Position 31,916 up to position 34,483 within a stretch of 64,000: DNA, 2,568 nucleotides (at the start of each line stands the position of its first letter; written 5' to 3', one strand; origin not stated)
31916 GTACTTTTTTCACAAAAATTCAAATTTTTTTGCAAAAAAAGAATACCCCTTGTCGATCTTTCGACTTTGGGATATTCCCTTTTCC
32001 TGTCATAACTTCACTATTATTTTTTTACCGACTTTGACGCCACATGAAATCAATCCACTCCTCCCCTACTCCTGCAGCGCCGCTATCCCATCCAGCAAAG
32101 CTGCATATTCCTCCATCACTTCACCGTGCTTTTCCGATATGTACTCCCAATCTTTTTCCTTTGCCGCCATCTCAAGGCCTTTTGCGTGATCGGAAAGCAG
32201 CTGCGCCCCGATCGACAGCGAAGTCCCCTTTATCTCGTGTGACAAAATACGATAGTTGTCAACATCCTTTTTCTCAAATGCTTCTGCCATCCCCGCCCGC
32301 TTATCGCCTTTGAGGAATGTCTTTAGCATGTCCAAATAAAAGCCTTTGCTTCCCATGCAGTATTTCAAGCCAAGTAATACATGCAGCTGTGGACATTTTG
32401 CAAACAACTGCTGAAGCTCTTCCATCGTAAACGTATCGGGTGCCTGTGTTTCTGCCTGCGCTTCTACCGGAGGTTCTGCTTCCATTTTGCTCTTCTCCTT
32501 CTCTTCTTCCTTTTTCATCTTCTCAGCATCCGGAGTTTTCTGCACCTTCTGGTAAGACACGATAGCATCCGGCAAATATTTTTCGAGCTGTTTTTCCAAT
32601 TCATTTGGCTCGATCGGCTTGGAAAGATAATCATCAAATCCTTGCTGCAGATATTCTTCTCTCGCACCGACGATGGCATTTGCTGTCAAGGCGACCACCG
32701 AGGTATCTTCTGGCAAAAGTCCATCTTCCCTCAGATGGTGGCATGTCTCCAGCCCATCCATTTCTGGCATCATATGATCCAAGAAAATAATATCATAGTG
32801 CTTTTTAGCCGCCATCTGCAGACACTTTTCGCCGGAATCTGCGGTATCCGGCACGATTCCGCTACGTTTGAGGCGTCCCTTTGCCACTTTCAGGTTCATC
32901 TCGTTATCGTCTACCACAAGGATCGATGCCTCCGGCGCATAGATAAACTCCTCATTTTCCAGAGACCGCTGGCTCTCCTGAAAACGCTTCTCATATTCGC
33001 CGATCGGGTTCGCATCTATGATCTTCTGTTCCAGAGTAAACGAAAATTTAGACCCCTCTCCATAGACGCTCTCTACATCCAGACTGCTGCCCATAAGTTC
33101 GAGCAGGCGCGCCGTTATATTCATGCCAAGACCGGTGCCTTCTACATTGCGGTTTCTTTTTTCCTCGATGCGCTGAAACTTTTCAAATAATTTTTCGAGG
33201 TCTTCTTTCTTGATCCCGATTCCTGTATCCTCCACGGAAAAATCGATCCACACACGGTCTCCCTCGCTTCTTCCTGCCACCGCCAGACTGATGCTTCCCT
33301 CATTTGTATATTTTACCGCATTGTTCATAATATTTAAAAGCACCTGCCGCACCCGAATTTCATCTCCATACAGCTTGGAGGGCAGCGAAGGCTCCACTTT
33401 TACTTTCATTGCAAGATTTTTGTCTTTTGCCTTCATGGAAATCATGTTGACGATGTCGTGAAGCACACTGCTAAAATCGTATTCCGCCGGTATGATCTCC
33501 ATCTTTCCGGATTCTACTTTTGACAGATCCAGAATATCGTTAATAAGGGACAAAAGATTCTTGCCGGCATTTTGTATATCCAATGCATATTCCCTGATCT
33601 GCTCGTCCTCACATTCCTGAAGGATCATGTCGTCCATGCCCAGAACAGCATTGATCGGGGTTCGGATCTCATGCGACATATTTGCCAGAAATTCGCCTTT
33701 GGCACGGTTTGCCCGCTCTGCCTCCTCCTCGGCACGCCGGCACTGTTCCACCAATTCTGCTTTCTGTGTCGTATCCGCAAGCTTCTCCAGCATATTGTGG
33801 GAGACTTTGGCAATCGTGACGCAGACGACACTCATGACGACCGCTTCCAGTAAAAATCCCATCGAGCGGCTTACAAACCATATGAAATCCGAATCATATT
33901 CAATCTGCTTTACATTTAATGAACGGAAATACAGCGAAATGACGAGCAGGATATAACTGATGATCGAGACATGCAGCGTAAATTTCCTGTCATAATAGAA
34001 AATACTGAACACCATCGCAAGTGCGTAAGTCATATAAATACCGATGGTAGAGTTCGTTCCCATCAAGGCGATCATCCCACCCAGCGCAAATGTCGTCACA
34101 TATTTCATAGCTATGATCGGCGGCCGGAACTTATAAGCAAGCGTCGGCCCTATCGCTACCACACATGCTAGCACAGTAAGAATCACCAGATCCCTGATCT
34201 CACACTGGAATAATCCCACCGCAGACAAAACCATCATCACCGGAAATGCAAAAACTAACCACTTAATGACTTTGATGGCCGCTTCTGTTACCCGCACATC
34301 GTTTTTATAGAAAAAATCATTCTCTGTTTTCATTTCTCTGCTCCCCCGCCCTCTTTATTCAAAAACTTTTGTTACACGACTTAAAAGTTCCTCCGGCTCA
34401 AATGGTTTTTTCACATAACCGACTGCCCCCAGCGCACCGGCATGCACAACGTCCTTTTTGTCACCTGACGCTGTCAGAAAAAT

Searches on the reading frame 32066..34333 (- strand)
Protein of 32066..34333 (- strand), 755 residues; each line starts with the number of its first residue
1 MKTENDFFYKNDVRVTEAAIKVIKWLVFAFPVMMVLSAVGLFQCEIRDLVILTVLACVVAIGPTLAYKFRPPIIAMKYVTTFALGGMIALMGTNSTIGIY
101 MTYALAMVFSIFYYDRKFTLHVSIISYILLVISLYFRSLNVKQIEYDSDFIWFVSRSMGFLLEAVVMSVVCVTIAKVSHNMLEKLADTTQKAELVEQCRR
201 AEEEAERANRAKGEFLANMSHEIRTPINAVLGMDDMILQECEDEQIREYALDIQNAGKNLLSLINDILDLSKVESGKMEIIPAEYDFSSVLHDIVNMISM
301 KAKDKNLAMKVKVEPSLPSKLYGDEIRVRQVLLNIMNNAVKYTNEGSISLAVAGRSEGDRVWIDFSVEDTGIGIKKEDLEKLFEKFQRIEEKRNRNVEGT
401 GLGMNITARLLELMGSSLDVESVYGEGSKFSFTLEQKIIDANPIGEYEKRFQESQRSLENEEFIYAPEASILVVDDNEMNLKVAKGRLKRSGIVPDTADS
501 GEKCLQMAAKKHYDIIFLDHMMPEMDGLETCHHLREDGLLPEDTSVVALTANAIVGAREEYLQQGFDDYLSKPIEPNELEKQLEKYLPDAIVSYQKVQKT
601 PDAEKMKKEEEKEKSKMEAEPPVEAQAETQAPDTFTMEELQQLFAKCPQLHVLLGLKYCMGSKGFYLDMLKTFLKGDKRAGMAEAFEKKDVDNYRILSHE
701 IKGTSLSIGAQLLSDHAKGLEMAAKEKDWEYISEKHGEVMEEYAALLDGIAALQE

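Call 5: search_protein_families(library=pfam, max_evalue=0.1, proteins=[window:32066-34333:-])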
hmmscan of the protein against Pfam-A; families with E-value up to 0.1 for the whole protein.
window:32066-34333:- (755 aa): 8 families
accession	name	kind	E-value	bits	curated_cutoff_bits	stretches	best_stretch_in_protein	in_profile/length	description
PF02518.31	HATPase_c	-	2.4e-26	92.8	26.4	1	323-436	1-109/111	Histidine kinase-, DNA gyrase B-, and HSP90-like ATPase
PF00072.30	Response_reg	-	5.7e-26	91.3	30.2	1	471-583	1-110/111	Response regulator receiver domain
PF00512.31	HisKA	-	1.9e-17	63.5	26.9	1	211-276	1-66/66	His Kinase A (phospho-acceptor) domain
PF01627.28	Hpt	-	0.00055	20.6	24.6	1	680-747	15-75/84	Hpt domain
PF13589.12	HATPase_c_3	-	0.0033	17.9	25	1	330-435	5-104/137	Histidine kinase-, DNA gyrase B-, and HSP90-like ATPase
PF20274.4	cREC_REC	-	0.0085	17.2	27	1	496-554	16-77/88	Cyclic-phosphate processing Receiver domain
PF23198.2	PDE8A_N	-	0.015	15.7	29.6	1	490-557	32-99/147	PDE8A-like, N-terminal domain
PF08066.17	PMC2NT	-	0.037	15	23.3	0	247-296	23-73/91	PMC2NT (NUC016) domain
